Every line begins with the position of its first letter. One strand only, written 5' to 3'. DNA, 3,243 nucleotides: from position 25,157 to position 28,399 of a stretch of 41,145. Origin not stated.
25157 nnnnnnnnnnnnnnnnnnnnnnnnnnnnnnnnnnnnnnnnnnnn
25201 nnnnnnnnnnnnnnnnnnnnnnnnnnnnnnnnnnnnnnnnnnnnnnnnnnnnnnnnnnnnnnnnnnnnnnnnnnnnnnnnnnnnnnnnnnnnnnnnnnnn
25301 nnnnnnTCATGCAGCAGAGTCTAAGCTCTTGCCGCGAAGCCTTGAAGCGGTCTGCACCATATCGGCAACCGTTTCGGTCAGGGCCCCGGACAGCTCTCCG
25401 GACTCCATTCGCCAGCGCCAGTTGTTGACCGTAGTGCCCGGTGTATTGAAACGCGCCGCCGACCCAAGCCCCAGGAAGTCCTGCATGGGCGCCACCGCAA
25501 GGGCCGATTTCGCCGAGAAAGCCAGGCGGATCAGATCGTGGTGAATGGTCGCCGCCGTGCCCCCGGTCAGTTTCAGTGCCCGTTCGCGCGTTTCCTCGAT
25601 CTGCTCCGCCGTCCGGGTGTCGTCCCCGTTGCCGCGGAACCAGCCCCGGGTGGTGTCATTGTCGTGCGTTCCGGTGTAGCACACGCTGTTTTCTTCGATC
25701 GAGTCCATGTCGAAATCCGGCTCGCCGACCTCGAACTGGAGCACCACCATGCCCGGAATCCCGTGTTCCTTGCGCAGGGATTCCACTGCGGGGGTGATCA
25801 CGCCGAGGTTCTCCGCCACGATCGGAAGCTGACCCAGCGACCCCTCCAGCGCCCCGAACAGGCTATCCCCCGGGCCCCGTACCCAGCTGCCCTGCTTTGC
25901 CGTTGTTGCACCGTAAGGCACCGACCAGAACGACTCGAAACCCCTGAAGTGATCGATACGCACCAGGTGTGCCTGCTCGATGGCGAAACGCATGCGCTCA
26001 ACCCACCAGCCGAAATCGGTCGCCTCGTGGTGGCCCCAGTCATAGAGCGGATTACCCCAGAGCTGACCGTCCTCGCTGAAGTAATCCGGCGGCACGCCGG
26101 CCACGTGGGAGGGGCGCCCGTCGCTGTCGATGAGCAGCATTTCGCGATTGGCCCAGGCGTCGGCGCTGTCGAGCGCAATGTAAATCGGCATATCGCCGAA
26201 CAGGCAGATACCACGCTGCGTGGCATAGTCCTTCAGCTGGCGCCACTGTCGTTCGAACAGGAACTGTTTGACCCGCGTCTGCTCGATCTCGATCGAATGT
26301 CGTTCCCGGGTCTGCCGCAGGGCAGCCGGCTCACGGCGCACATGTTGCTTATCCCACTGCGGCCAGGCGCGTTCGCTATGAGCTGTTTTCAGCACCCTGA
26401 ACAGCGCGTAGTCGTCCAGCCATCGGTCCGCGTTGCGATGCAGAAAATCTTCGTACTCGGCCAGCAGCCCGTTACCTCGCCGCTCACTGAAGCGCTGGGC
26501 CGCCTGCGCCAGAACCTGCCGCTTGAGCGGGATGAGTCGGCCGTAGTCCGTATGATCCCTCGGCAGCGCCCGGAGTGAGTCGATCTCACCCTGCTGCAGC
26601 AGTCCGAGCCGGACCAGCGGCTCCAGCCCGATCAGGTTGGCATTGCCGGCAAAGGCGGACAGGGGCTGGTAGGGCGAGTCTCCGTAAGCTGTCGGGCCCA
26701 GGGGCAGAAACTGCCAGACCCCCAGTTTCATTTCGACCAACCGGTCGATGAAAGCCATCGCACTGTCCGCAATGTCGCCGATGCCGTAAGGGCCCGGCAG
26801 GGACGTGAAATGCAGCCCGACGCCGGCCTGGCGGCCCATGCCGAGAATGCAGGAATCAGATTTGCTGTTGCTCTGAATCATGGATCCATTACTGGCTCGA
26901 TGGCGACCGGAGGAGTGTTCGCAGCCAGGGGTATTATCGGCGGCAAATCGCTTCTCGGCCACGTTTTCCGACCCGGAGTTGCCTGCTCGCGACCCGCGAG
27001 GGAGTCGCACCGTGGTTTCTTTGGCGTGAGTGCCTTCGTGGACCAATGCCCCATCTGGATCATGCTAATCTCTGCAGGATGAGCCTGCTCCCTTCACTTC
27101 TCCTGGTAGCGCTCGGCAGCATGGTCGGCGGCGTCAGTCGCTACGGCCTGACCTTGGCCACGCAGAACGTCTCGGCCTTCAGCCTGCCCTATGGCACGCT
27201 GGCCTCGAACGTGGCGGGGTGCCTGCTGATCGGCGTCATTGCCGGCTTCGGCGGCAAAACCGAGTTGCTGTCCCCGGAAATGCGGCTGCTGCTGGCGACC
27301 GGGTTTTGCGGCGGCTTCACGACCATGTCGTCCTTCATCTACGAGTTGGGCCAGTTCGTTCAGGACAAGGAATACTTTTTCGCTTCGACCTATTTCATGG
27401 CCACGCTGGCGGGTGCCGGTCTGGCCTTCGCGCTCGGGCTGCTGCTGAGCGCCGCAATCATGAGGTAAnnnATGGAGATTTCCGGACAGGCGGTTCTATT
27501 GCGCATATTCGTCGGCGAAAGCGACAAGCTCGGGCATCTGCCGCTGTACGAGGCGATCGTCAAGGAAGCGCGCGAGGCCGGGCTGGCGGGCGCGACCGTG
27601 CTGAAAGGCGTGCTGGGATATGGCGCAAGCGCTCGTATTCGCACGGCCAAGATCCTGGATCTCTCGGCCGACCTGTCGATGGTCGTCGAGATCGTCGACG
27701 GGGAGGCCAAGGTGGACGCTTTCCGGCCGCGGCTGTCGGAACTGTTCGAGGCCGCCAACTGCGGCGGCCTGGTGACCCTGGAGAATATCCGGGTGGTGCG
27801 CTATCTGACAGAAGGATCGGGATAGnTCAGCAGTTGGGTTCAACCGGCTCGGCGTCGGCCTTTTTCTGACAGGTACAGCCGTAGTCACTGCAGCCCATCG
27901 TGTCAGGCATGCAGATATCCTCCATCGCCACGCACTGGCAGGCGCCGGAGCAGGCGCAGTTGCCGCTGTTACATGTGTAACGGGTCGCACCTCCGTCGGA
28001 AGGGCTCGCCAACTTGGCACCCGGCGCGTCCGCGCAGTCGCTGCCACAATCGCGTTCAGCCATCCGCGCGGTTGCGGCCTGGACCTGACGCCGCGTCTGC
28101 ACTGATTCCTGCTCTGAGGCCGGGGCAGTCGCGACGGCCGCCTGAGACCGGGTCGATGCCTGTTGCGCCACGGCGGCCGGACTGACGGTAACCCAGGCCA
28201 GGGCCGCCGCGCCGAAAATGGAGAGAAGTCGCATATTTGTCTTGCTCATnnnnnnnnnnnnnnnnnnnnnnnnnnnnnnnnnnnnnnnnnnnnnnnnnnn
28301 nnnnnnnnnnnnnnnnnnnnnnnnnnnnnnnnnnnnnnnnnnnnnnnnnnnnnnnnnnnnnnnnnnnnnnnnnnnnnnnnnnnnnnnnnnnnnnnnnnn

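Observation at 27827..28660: Tandem paralogous secreted 10-cysteine proteins of an unrecognised family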

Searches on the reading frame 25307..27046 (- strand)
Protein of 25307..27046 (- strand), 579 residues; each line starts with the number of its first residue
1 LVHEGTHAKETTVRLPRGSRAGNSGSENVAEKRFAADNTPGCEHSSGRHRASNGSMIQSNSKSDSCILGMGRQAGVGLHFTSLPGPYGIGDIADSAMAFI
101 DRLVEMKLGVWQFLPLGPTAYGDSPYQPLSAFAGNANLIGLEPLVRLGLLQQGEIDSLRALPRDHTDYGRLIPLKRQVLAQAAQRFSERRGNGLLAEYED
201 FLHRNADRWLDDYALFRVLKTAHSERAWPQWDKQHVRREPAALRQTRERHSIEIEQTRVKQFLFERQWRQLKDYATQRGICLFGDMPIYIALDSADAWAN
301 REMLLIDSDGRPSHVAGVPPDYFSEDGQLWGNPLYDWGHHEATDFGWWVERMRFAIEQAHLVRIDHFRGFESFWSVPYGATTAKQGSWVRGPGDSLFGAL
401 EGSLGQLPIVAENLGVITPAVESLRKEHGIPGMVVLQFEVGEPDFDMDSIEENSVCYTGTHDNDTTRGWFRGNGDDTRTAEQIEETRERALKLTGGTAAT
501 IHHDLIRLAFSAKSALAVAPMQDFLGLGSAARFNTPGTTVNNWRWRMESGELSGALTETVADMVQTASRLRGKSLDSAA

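Call 65: search_protein_families(library=pfam, proteins=[window:25307-27046:-], max_evalue=0.00001)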
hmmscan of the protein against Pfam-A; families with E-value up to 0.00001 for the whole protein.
window:25307-27046:- (579 aa): 1 family
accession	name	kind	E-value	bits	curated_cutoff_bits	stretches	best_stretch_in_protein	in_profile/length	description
PF02446.23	Glyco_hydro_77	-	1.9e-160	535.2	25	1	78-552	1-464/465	4-alpha-glucanotransferase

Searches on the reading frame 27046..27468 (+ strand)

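Call 22: search_protein_families(library=pfam, proteins=[window:27046-27468:+], max_evalue=0.01)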
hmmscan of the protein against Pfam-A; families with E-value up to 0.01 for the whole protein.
window:27046-27468:+ (140 aa): 1 family
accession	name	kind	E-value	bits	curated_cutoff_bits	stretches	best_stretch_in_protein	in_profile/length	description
PF02537.21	CRCB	-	8.7e-26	90.7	32.9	1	19-132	1-103/103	CrcB-like protein, Camphor Resistance (CrcB)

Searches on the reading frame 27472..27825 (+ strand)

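Call 22: search_protein_families(library=pfam, proteins=[window:27472-27825:+], max_evalue=0.01)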
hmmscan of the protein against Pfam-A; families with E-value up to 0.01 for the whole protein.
window:27472-27825:+ (117 aa): 1 family
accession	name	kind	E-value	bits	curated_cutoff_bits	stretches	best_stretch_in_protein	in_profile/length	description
PF02641.20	DUF190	-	4.8e-33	113.8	23.4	1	9-108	2-97/97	Uncharacterized ACR, COG1993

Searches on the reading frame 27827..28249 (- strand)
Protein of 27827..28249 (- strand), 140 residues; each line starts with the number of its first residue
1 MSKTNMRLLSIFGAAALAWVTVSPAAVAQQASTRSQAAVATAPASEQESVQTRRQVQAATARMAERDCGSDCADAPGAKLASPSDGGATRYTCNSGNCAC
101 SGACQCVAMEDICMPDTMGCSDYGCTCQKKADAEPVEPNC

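Call 4: search_protein_families(library=pfam, proteins=[window:27830-28249:-], max_evalue=10)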
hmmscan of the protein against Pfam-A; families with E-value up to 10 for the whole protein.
seq(140 aa): 0 families
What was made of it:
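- On T6SS evolved-Hcp effector domain: A and B have no Hcp domain (call 4).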

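Call 5: search_protein_families(library=ncbifam, proteins=[window:27830-28249:-], max_evalue=10)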
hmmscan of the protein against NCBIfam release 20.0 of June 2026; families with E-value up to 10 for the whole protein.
seq(140 aa): 2 families
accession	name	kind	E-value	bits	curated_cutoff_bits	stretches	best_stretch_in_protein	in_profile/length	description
NF000272.2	OqxA_adapt_sub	exception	0.075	12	835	1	23-107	119-205/391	multidrug efflux RND transporter periplasmic adaptor subunit OqxA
NF052675.1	XAC1346_fam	equivalog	0.22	12.1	120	1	1-76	1-76/108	XAC1346 family secretion chaperone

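Call 9: find_homologous_proteins(query=window:27827-28249:-, max_evalue=0.01)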
Query window:27827-28249:- (140 aa): 10 proteins with E <= 0.01 among 60 candidates.
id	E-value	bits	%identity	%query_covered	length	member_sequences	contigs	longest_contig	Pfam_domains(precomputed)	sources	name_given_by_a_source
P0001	1.2e-83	296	100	100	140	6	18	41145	-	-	-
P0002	7.8e-78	277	92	100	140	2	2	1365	-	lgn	-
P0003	1.2e-72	260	89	100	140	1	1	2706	-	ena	-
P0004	7.3e-42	161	58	99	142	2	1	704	-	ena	-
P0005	4.5e-41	158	55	98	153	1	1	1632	-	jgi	jgi:hypothetical protein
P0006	7.7e-40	154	69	69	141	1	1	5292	-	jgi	jgi:hypothetical protein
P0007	7.8e-39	151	55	99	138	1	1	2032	-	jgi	jgi:hypothetical protein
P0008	5.3e-38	148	51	97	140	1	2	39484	-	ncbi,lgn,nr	ncbi:MAG: hypothetical protein GWM87_08520 [Xanthomonadales bacterium]|nr:hypothetical protein [Xant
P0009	7.5e-36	141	49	99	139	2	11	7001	-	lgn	-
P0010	1.7e-25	108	54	67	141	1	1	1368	-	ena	-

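Call 14: search_protein_families(library=pfam, proteins=[P0008], max_evalue=10)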
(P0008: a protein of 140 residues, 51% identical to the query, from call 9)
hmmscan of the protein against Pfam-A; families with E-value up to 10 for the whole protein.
P0008 (140 aa): 0 families

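Call 20: find_encoding_contigs(protein=P0008, flank=10000, max_places=3)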
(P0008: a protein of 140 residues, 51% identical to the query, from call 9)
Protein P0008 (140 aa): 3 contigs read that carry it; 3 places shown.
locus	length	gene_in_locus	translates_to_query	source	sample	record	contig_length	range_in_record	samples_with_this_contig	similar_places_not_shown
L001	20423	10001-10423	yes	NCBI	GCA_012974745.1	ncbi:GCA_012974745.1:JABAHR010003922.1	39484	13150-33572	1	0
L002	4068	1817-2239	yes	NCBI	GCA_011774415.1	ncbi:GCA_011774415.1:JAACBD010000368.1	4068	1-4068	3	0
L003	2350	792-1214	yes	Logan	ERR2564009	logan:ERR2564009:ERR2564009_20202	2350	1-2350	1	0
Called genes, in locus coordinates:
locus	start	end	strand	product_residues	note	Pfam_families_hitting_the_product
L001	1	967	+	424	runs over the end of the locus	PF01180:DHO_dh, PF01207:Dus (weak), PF00037:Fer4 (faint), PF12797:Fer4_2 (faint), PF12838:Fer4_7, PF14697:Fer4_21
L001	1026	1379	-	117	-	PF20056:DUF6455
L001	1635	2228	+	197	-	-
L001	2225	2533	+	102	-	PF13601:HTH_34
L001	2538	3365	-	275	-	PF09955:DUF2189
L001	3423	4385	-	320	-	PF00892:EamA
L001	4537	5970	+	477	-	PF00392:GntR, PF00155:Aminotran_1_2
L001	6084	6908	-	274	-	-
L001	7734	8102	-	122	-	-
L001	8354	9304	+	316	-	-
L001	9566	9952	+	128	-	-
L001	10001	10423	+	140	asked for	-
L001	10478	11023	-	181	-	PF00657:Lipase_GDSL, PF13472:Lipase_GDSL_2, PF25182:NonGDSL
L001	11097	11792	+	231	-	PF00005:ABC_tran, PF13304:AAA_21 (faint)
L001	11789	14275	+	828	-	PF02687:FtsX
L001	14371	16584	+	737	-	PF07715:Plug, PF00593:TonB_dep_Rec_b-barrel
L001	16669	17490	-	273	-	PF13442:Cytochrome_CBB3 (faint), PF00034:Cytochrom_C (weak)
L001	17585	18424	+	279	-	PF05721:PhyH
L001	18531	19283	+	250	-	PF01547:SBP_bac_1 (weak), PF13531:SBP_bac_11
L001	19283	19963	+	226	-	PF00528:BPD_transp_1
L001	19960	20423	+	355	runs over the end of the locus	PF00005:ABC_tran, PF13304:AAA_21 (faint), PF03459:TOBE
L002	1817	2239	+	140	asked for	-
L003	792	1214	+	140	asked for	-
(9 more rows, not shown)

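Call 22: search_protein_families(library=pfam, proteins=[L001:8354-9304:+, L001:7734-8102:-, L001:6084-6908:-], max_evalue=0.01)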
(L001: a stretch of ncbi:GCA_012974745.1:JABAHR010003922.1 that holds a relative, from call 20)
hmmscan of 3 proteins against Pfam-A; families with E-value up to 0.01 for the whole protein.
L001:8354-9304:+ (316 aa): 2 families
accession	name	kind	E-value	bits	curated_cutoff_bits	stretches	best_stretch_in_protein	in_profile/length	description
PF14339.12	DUF4394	-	7.1e-05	22.7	29.6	0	91-147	11-67/230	Domain of unknown function (DUF4394)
PF21959.2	DUF6923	-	0.0047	17.2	27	0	41-95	109-166/234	Repeat of unknown function (DUF6923)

L001:7734-8102:- (122 aa): 0 families

L001:6084-6908:- (274 aa): 3 families
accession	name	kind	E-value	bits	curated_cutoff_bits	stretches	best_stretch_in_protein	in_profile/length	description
PF13649.12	Methyltransf_25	-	0.0018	19.3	27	1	141-178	61-97/97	Methyltransferase domain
PF08241.18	Methyltransf_11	-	0.0031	18.6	21.2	1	141-180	57-93/95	Methyltransferase domain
PF13489.12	Methyltransf_23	-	0.008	16.4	27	0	47-189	6-123/164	Methyltransferase domain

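Call 60: search_protein_families(library=padloc, proteins=[window:27827-28249:-], max_evalue=1)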
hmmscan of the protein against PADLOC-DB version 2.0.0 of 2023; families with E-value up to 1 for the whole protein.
window:27827-28249:- (140 aa): 0 families

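Call 61: search_protein_families(library=phrogs, proteins=[window:27827-28249:-], max_evalue=1)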
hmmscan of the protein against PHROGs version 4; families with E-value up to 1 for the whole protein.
window:27827-28249:- (140 aa): 0 families
